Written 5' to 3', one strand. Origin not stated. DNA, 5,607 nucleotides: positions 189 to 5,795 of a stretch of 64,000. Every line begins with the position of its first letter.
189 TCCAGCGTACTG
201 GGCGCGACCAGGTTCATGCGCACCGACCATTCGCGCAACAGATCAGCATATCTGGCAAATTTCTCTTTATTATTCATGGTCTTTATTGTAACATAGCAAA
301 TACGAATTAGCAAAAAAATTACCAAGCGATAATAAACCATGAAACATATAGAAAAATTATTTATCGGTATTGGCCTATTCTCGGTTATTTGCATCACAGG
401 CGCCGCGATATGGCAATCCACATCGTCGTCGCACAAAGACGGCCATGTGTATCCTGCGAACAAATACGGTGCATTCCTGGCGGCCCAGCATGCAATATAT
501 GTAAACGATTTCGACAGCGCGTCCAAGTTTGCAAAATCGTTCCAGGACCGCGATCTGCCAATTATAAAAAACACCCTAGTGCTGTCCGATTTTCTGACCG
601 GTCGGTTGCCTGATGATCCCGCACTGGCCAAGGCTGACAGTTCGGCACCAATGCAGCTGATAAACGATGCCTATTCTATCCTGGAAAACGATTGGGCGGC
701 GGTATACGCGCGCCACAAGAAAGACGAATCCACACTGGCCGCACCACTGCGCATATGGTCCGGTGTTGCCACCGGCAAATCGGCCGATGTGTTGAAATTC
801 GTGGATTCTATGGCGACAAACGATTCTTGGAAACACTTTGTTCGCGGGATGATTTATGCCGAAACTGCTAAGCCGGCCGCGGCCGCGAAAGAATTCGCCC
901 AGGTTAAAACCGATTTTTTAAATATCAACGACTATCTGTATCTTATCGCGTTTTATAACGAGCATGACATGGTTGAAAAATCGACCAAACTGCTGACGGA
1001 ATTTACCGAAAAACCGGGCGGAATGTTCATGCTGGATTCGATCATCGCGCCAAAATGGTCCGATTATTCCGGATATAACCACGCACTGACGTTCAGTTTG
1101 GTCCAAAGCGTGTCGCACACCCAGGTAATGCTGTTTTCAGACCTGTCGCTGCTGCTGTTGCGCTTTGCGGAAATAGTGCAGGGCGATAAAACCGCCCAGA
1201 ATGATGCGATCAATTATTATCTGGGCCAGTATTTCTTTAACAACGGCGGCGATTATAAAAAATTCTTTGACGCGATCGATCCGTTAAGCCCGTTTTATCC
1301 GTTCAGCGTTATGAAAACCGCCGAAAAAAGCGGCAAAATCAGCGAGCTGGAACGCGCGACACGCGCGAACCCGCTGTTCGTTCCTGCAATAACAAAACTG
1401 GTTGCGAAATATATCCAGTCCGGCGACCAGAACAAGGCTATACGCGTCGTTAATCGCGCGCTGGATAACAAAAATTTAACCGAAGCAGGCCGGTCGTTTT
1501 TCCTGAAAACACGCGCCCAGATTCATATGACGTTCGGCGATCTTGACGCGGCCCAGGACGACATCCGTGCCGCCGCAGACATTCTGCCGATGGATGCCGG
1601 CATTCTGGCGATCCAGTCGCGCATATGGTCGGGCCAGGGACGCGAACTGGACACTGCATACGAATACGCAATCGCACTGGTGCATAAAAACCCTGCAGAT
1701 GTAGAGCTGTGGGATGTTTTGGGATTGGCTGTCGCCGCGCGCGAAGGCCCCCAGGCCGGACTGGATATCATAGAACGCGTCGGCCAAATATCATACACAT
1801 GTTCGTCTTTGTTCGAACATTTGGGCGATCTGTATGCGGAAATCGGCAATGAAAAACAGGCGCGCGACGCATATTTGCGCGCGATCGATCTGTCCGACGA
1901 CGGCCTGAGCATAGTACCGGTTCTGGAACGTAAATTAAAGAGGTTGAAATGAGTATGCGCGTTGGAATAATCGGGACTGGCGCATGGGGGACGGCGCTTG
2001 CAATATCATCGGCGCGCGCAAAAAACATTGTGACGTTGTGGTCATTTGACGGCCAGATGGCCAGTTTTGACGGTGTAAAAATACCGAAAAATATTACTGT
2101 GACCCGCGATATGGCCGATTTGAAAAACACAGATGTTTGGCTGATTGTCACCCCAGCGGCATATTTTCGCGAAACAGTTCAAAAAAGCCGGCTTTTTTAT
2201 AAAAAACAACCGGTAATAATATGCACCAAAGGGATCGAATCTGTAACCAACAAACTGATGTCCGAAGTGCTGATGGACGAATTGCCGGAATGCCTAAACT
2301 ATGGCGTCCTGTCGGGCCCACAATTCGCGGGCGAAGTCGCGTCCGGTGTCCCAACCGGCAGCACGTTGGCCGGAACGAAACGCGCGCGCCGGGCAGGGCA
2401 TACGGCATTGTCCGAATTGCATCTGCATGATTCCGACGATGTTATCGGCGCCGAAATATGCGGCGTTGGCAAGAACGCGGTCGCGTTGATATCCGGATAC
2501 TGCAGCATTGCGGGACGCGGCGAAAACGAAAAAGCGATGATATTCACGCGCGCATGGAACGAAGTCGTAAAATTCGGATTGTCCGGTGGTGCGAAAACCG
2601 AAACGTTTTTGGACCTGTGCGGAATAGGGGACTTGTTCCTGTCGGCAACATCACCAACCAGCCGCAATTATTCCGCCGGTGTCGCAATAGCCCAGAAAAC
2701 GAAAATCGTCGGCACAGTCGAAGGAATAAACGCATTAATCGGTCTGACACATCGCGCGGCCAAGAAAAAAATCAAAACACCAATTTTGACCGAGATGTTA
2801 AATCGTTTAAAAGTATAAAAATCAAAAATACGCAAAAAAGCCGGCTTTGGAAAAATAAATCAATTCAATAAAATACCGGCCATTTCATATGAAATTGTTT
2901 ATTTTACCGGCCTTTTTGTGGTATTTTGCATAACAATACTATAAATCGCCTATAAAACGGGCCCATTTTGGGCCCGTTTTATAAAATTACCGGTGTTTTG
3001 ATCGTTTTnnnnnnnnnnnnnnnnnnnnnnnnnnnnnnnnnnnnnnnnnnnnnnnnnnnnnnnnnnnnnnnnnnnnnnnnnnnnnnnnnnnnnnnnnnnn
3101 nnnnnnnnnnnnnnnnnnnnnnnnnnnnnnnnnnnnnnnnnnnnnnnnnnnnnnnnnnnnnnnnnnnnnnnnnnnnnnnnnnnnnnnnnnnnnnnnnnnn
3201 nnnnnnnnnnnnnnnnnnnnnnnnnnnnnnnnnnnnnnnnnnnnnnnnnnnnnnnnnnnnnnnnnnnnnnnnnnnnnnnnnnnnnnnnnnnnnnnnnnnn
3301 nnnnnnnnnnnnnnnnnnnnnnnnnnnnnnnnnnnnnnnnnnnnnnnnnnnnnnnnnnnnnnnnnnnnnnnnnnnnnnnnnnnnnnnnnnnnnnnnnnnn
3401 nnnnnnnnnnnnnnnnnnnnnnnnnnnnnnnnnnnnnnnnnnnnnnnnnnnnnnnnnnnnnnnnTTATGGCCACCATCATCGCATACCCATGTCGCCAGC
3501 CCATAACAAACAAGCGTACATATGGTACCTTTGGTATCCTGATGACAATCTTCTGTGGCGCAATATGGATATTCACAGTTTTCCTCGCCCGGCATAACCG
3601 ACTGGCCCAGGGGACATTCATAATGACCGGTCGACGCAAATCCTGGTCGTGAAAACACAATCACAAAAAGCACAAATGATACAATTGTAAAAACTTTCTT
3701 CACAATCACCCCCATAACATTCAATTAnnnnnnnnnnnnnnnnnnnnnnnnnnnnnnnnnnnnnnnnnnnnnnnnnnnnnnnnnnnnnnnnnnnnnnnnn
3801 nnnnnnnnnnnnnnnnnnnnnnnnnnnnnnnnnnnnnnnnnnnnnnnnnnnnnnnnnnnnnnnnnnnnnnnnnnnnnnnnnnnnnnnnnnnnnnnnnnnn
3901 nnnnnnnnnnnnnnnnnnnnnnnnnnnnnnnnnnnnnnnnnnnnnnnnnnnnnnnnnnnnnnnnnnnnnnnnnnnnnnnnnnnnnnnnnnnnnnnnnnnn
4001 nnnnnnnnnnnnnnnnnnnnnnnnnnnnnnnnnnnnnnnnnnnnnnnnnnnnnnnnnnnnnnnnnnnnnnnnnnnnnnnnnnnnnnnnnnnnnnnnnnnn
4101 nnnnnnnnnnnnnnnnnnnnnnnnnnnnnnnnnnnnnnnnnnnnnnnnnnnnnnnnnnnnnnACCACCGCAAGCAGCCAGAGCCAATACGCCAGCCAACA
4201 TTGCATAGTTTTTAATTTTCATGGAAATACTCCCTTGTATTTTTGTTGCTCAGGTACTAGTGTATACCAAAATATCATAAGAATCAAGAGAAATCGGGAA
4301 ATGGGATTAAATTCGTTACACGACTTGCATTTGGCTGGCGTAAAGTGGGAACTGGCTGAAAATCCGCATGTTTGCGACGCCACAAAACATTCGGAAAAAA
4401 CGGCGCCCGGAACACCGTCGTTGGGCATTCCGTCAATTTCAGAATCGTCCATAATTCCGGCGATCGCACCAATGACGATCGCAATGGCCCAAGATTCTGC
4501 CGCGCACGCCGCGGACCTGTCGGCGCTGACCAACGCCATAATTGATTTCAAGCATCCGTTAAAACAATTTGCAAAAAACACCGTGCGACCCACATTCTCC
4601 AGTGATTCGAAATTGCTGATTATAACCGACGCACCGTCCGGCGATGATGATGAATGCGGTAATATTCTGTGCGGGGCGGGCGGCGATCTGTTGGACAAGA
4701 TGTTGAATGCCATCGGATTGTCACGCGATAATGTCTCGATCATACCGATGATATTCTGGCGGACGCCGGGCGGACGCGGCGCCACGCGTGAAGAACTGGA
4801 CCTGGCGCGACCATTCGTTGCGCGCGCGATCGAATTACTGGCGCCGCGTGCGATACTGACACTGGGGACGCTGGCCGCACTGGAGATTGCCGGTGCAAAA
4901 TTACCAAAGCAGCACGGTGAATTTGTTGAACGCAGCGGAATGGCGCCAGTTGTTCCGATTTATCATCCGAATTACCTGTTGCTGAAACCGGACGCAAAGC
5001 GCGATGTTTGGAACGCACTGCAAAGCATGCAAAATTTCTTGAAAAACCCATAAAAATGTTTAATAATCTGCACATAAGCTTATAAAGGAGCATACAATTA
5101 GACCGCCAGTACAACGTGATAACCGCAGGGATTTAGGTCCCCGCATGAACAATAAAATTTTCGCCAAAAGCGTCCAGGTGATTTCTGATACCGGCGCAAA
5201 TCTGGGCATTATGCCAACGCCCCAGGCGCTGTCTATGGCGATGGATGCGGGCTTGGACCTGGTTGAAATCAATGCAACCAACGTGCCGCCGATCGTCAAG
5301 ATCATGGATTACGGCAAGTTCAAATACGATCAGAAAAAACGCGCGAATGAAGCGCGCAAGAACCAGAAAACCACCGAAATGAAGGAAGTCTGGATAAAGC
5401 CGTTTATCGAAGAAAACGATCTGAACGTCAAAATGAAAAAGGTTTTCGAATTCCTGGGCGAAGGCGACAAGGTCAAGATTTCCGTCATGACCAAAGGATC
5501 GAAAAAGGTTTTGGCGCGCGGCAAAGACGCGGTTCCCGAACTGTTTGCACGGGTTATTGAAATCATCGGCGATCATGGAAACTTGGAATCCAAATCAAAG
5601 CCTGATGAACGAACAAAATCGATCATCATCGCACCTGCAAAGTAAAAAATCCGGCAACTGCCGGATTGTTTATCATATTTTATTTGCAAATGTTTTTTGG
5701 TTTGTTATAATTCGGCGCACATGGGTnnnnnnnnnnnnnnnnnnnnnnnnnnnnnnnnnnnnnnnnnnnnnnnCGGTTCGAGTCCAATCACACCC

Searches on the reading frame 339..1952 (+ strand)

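Call 54: search_protein_families(library=pfam, proteins=[window:339-1952:+])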
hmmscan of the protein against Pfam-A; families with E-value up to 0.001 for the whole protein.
window:339-1952:+ (537 aa): 3 families
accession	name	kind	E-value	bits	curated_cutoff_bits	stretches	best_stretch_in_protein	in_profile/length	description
PF13181.12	TPR_8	-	1.2e-07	31.8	25.7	0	494-519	6-31/34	Tetratricopeptide repeat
PF07719.23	TPR_2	-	4.7e-07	29.9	27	0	494-519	6-31/34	Tetratricopeptide repeat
PF13428.12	TPR_14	-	3.1e-06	27.8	23.5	0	390-417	5-32/44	Tetratricopeptide repeat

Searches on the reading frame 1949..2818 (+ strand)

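Call 54: search_protein_families(library=pfam, proteins=[window:1949-2818:+])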
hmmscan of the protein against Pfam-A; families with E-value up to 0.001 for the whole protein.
window:1949-2818:+ (289 aa): 3 families
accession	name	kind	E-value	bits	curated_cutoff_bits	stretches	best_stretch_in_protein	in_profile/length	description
PF01210.29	NAD_Gly3P_dh_N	-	9e-30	104.2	23.1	1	5-144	2-154/158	NAD-dependent glycerol-3-phosphate dehydrogenase N-terminus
PF07479.19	NAD_Gly3P_dh_C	-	1.8e-29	103.2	25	1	164-283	1-127/142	NAD-dependent glycerol-3-phosphate dehydrogenase C-terminus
PF20618.3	GPD_NAD_C_bact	-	4e-10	40.5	27.6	1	224-282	1-65/66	Bacterial GPD, NAD-dependent C-terminal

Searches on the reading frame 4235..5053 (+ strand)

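Call 54: search_protein_families(library=pfam, proteins=[window:4235-5053:+])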
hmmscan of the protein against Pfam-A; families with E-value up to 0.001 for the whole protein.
window:4235-5053:+ (272 aa): 1 family
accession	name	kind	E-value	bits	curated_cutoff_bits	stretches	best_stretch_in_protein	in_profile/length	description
PF03167.25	UDG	-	1.4e-20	74.3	24.3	1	121-263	4-141/141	Uracil DNA glycosylase superfamily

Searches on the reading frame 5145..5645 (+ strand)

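Call 54: search_protein_families(library=pfam, proteins=[window:5145-5645:+])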
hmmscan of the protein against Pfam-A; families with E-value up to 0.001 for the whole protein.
window:5145-5645:+ (166 aa): 2 families
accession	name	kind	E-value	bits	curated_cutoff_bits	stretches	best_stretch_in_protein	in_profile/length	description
PF05198.21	IF3_N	-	6.5e-28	97.1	26.9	1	1-70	1-70/70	Translation initiation factor IF-3, N-terminal domain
PF00707.27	IF3_C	-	9e-16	58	34.8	1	78-164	2-85/86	Translation initiation factor IF-3, C-terminal domain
